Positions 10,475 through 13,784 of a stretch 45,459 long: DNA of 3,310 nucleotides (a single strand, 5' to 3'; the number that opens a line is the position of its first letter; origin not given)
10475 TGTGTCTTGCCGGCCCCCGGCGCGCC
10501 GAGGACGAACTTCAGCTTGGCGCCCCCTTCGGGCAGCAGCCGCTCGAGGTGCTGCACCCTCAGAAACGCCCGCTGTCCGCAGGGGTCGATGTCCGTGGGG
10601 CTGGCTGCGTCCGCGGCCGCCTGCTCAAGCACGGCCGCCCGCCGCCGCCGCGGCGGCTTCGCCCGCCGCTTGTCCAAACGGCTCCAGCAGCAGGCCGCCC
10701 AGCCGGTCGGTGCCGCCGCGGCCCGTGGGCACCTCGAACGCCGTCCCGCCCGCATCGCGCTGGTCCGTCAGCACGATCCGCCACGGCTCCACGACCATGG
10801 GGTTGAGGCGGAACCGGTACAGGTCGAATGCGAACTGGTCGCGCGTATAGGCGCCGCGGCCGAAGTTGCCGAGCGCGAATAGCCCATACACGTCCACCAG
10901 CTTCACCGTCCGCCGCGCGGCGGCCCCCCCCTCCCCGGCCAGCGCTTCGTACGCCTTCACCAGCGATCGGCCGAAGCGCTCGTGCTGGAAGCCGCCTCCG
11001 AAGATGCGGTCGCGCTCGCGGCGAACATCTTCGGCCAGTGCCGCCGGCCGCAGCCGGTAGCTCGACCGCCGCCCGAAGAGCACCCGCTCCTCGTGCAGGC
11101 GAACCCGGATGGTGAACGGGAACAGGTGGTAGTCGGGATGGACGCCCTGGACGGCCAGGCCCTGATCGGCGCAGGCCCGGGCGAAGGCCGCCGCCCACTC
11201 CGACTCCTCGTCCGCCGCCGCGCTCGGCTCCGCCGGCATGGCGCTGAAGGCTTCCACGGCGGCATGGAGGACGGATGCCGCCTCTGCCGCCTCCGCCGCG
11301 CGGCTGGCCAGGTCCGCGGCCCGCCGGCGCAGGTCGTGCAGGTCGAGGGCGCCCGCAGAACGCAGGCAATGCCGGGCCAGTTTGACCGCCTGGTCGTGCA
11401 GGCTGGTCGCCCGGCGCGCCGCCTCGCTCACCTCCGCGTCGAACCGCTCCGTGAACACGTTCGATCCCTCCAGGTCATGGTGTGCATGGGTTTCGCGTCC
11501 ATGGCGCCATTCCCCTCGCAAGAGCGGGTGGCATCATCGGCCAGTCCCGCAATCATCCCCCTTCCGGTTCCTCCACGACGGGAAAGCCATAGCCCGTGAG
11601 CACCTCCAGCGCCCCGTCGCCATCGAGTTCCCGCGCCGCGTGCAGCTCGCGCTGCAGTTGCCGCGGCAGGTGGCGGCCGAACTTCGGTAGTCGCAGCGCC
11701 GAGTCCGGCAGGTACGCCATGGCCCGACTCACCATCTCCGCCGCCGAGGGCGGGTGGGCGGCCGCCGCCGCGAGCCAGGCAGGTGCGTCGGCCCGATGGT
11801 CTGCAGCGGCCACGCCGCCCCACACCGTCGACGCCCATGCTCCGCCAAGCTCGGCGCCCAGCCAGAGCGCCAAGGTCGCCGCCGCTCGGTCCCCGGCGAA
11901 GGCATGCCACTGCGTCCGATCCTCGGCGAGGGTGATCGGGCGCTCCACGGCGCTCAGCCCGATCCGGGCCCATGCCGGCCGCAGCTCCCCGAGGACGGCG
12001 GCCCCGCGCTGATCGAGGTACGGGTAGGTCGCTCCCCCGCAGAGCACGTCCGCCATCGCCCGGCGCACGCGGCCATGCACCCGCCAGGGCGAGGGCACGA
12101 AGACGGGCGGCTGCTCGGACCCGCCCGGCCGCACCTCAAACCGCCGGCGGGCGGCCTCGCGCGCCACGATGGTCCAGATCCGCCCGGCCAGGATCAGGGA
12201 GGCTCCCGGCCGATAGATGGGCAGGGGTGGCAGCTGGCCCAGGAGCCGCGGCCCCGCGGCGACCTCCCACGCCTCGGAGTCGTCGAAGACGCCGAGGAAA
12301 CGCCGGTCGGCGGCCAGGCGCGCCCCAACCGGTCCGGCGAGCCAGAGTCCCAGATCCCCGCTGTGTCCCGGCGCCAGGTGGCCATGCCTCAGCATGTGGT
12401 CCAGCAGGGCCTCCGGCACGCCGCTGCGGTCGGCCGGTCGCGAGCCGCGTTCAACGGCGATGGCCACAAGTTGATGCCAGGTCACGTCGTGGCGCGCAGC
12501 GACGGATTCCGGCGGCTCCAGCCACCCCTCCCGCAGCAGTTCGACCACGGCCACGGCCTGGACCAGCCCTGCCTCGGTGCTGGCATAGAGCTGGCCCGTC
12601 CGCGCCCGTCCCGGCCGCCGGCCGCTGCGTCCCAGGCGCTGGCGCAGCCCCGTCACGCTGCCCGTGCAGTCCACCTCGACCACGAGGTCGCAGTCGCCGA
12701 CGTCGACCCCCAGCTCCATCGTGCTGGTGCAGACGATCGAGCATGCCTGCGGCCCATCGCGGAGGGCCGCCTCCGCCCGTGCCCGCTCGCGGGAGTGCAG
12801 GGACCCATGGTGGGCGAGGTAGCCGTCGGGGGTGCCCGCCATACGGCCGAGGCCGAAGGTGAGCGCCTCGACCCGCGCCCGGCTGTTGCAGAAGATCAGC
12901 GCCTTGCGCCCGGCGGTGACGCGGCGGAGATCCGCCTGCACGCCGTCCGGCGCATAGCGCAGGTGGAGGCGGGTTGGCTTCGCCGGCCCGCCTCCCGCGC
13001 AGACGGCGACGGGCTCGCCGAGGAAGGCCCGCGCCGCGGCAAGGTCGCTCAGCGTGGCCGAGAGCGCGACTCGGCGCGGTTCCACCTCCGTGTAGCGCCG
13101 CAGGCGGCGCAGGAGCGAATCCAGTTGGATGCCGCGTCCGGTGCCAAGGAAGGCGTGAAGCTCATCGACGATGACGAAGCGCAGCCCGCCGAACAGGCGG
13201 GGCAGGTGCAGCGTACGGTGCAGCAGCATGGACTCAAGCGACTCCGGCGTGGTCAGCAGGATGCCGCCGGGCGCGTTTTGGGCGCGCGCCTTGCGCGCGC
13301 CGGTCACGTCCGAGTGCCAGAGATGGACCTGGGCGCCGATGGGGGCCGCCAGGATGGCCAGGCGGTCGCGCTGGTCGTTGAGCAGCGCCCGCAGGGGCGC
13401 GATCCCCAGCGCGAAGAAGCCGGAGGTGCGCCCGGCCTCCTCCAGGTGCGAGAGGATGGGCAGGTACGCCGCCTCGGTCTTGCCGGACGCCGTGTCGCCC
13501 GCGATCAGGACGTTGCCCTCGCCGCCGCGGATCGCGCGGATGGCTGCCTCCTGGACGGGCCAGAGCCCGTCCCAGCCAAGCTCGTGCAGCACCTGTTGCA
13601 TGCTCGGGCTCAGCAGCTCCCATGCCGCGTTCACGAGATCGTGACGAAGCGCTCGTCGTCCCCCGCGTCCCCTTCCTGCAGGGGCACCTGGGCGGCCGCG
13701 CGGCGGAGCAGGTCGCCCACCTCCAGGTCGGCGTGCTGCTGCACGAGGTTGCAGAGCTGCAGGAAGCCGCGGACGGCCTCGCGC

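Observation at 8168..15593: Orphan BrxD/BrxHI-like operon: three P-loop ATPase paralogues, an Lhr-type helicase and two unknown proteins, with no BREX core. Candidate undescribed defence system.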

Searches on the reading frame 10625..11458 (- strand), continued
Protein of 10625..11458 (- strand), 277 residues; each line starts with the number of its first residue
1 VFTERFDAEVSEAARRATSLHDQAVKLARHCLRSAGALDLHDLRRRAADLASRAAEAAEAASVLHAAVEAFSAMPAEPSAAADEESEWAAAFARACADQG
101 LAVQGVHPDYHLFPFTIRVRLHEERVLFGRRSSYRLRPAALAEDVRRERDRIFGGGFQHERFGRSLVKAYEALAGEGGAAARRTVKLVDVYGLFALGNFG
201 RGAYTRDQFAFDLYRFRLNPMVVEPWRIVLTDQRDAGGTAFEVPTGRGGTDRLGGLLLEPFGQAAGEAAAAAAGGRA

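Call 110: fold_search(model_id=the predicted structure, library=viral)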
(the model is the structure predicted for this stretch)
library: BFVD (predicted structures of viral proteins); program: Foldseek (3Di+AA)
matches with E <= 10: 220; with E <= 0.001: 0
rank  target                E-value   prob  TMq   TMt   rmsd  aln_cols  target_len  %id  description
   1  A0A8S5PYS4            3.5e-02  0.96  0.26  0.47   6.0       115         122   15  Uncharacterized protein [Myoviridae sp. ctgsk7]
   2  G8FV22                1.0e-01  0.99  0.20  0.49   2.6        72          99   12  Uncharacterized protein [Pediococcus phage cIP1]
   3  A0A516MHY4            2.4e-01  0.41  0.15  0.32  15.1       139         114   14  (no name in the UniProt tables at hand)
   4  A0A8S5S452            7.0e-01  0.99  0.25  0.70   3.3        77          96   21  Uncharacterized protein [Siphoviridae sp. ctmP938]
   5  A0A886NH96            7.4e-01  0.54  0.16  0.41   3.9        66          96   11  (no name in the UniProt tables at hand)
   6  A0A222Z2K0            1.0e+00  0.57  0.22  0.39   5.0        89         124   15  (no name in the UniProt tables at hand)
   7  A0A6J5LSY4            1.1e+00  0.21  0.19  0.10  15.5       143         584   10  NrS-1 polymerase-like helicase domain-containing protein [uncultured Caudovirales phage]
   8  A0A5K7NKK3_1          1.3e+00  0.35  0.17  0.05  16.9       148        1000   17  (no name in the UniProt tables at hand)
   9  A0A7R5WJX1            1.4e+00  0.14  0.11  0.26   8.3        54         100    7  Uncharacterized protein [Diachasmimorpha longicaudata entomopoxvirus]
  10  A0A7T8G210            1.5e+00  0.95  0.26  0.10   1.9        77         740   16  Uncharacterized protein [Soybean thrips sobemo-like virus 1]
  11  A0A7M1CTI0            1.5e+00  0.44  0.14  0.14   6.1        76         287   17  (no name in the UniProt tables at hand)
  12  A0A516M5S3            1.6e+00  0.54  0.21  0.44   5.6        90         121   22  (no name in the UniProt tables at hand)
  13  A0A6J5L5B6            1.7e+00  0.12  0.12  0.08  15.9       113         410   21  Uncharacterized protein [uncultured Caudovirales phage]
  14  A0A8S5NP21            1.7e+00  0.11  0.13  0.14   9.1        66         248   12  Uncharacterized protein [Myoviridae sp. ctj3P51]
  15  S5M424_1              1.7e+00  0.06  0.21  0.06  27.5       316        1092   10  Tapemeasure protein [Bacillus phage Basilisk]
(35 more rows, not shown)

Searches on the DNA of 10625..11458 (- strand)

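Call 96: search_rna_families(sources=[L001, L034, L035, L004, L015], threshold=gathering)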
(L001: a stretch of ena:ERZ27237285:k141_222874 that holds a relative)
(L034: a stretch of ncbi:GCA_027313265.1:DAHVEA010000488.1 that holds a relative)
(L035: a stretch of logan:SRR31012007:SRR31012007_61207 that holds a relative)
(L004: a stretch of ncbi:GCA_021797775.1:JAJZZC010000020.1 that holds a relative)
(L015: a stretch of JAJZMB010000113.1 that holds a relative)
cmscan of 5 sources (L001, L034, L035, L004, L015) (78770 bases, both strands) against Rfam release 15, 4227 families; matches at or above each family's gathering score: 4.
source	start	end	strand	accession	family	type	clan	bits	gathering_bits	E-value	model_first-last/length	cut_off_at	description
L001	13913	14263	-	RF00023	tmRNA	Gene;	CL00001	119.2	47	7.1e-46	1-374/374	no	transfer-messenger RNA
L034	1852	2202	+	RF00023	tmRNA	Gene;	CL00001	110.5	47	3.2e-42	1-374/374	no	transfer-messenger RNA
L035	1172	1526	+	RF00023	tmRNA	Gene;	CL00001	98.5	47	3.7e-37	1-374/374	no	transfer-messenger RNA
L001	17139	17258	-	RF00162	SAM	Cis-reg; riboswitch;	CL00012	84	44.4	2.8e-18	1-108/108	no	SAM riboswitch aptamer (S box leader)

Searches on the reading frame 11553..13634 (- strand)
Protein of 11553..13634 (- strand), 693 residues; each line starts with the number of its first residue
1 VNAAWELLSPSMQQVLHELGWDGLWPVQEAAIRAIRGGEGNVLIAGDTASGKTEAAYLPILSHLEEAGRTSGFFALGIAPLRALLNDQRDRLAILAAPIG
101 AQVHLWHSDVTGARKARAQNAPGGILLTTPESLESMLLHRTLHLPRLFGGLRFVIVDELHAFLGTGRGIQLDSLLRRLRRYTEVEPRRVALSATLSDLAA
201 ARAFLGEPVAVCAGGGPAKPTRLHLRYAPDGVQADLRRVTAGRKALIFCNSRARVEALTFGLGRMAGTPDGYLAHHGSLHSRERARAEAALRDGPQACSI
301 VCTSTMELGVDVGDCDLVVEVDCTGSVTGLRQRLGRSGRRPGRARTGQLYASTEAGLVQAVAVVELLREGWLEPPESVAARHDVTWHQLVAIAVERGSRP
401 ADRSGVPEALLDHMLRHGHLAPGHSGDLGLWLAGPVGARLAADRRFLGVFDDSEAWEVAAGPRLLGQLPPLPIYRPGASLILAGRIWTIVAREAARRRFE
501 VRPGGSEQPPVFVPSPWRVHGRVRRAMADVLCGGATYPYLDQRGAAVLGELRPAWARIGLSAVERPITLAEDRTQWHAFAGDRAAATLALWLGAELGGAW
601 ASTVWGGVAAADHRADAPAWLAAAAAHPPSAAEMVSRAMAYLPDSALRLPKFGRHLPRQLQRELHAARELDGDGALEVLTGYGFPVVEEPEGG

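Call 8: search_protein_families(library=pfam, proteins=[window:11553-13634:-], max_evalue=0.1)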
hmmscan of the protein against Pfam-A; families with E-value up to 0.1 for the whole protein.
window:11553-13634:- (693 aa): 3 families
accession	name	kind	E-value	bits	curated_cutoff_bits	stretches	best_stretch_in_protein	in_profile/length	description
PF00270.35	DEAD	-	1.7e-29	103.2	26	1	26-196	2-161/167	DEAD/DEAH box helicase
PF00271.37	Helicase_C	-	5.8e-16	59.2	23.5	1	240-339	13-108/110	Helicase conserved C-terminal domain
PF22590.2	Cas3-like_C_2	-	0.00066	20.4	27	1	242-340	2-104/106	CRISPR-associated nuclease/helicase Cas3, C-terminal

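Call 9: search_protein_families(library=padloc, proteins=[window:11553-13634:-], max_evalue=0.1)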
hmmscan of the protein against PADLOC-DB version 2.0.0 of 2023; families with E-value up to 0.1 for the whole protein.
window:11553-13634:- (693 aa): 60 families (the best 25 are shown)
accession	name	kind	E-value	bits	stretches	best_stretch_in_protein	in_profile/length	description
PDLC03960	SngC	-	1e-148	495.2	1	3-678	4-716/720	-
PDLC02503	BrxHI|BrxHII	-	1.5e-124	414.8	1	4-679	4-688/698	BrxHI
PDLC02501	BrxHI|BrxHII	-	5.5e-70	234.5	1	17-681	17-705/925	BrxHI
PDLC02897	DpdJ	-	2e-24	83.5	2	239-391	352-502/1570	DpdJ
PDLC00035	DruE3|DruE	-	1.9e-20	70.3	2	39-197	119-301/1460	SNF2 family N-terminal domain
PDLC00037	DruE3|DruE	-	1.9e-18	63.7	2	41-213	120-317/2055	SNF2 family N-terminal domain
PDLC02864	DpdF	-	1.3e-16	58.6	1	11-351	9-339/610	DpdF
PDLC02896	DpdJ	-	3.6e-14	49.4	2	113-201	328-415/1487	DpdJ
PDLC00036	DruE3|DruE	-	1.2e-13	47.1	2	43-185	112-272/2023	SNF2 family N-terminal domain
PDLC00194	HamB1|HamB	-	4.7e-13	45.9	1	47-206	253-404/995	DEAD-box helicase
PDLC00188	HamB1|HamB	-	1.9e-11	40.8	1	24-200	243-414/1037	DEAD-box helicase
PDLC01767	Cas3e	-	1.1e-10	38.6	2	152-345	328-523/680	-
PDLC00174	HamB1|HamB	-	1.6e-10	37.5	1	24-197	303-468/1163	DEAD-box helicase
PDLC01761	Cas3b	-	1.7e-10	38.2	2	154-345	357-539/705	-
PDLC02870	DpdF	-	3.9e-10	36.9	1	13-359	2-339/534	DpdF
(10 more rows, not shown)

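Call 10: search_protein_families(library=ncbifam, proteins=[window:11553-13634:-], max_evalue=0.1)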
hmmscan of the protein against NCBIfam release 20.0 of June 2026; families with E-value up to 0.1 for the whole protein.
window:11553-13634:- (693 aa): 34 families (the best 25 are shown)
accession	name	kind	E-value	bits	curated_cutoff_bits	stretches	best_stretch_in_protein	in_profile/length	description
TIGR04121.1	DEXH_lig_assoc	equivalog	5.6e-58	196.3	850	2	13-207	4-196/804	ligase-associated DNA damage response DEXH box helicase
NF010338.0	PRK13767.1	equivalog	2.2e-45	155.3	849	2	7-206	18-229/877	ATP-dependent helicase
TIGR03817.1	DECH_helic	hypoth_equivalog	2.6e-31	108.6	874.1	1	7-342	20-375/742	helicase/secretion neighborhood putative DEAH-box helicase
NF007284.0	PRK09751.1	equivalog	1.4e-29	102.1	1496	2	274-393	354-472/1538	ATP-dependent helicase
NF008744.0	PRK11776.1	equivalog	9.3e-16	57.4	524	1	8-399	11-395/460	ATP-dependent RNA helicase DbpA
NF002654.0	PRK02362.1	equivalog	2.8e-14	52.4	887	1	8-197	8-183/739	ATP-dependent DNA helicase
NF053631.1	RNA_helic_CshA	equivalog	1.2e-11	44.1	646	1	8-354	6-345/434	degradosome RNA helicase CshA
NF053711.1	RNA_heli_RhlE1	exception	2.4e-11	43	750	1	6-369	7-364/434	RNA helicase RhlE1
NF041067.1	DpdJ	equivalog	1.2e-10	39.8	800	2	116-201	323-408/1482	protein DpdJ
NF040935.1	helicase_Hel308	equivalog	8.2e-10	37.4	1200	1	11-205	14-191/704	ATP-dependent DNA helicase Hel308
NF002251.0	PRK01172.1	equivalog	1.3e-09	36.9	891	1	24-199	23-183/674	ATP-dependent DNA helicase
NF008394.0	PRK11192.1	equivalog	4.7e-09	35.6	507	1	8-340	10-341/441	ATP-dependent RNA helicase SrmB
TIGR01389.1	recQ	equivalog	7.9e-09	34.5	640.2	1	12-358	1-336/591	DNA helicase RecQ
TIGR02621.3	cas3_GSU0051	exception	1.4e-08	34.1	400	1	235-354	264-387/854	type I-G CRISPR-associated helicase/endonuclease Cas3g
TIGR00614.1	recQ_fam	subfamily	4.9e-08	32.2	219.8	1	19-359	7-339/470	RecQ family ATP-dependent DNA helicase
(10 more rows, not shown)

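Call 80: search_solved_structures(query=window:11553-13634:-, max_evalue=0.001)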
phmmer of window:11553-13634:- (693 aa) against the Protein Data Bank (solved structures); distinct sequences matched with E-value up to 0.001: 95 (the best 60 are shown).
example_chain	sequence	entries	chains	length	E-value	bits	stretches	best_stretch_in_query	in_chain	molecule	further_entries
5v9x_A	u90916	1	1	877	1.4e-27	99.8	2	259-394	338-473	ATP-dependent DNA helicase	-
7lhl_A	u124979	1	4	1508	5.6e-27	97.7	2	259-394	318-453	ATP-dependent DNA helicase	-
6znp_A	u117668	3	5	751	1.5e-26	96.3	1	12-345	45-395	Uncharacterized ATP-dependent helicase YprA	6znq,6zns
8alz_B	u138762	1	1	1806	2.1e-16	62.7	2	25-197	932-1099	Activating signal cointegrator 1 complex subunit 3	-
6qv3_A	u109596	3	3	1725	7.5e-15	57.6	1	38-205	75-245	Pre-mRNA splicing helicase-like protein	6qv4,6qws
5m59_A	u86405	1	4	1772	8.2e-15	57.5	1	38-205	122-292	Pre-mRNA splicing helicase-like protein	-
7pli_A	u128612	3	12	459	8.1e-14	54.2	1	7-379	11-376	ATP-dependent RNA helicase DbpA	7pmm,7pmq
4bgd_A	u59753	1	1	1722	4.2e-13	51.9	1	23-208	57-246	PRE-MRNA-SPLICING HELICASE BRR2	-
5m5p_A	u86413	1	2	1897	6e-13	51.3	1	23-208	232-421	Pre-mRNA-splicing helicase BRR2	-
5dca_A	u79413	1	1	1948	6.7e-13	51.2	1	23-208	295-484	Pre-mRNA-splicing helicase BRR2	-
3jcm_N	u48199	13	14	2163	9.7e-13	50.7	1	23-208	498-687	Pre-mRNA-splicing helicase BRR2 | BRR2 isoform 1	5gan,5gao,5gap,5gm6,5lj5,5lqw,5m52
8ro0_B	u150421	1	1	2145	1.4e-12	50.1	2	34-206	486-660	U5 small nuclear ribonucleoprotein 200 kDa helicase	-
5dtu_A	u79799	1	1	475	1.3e-11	47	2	273-347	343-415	Prp28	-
4kbf_A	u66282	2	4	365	3.4e-11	45.6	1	8-360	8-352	Heat resistant RNA dependent ATPase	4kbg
9tu7_Y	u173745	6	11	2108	7.2e-11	44.5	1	31-187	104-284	DEAD/DEAH box helicase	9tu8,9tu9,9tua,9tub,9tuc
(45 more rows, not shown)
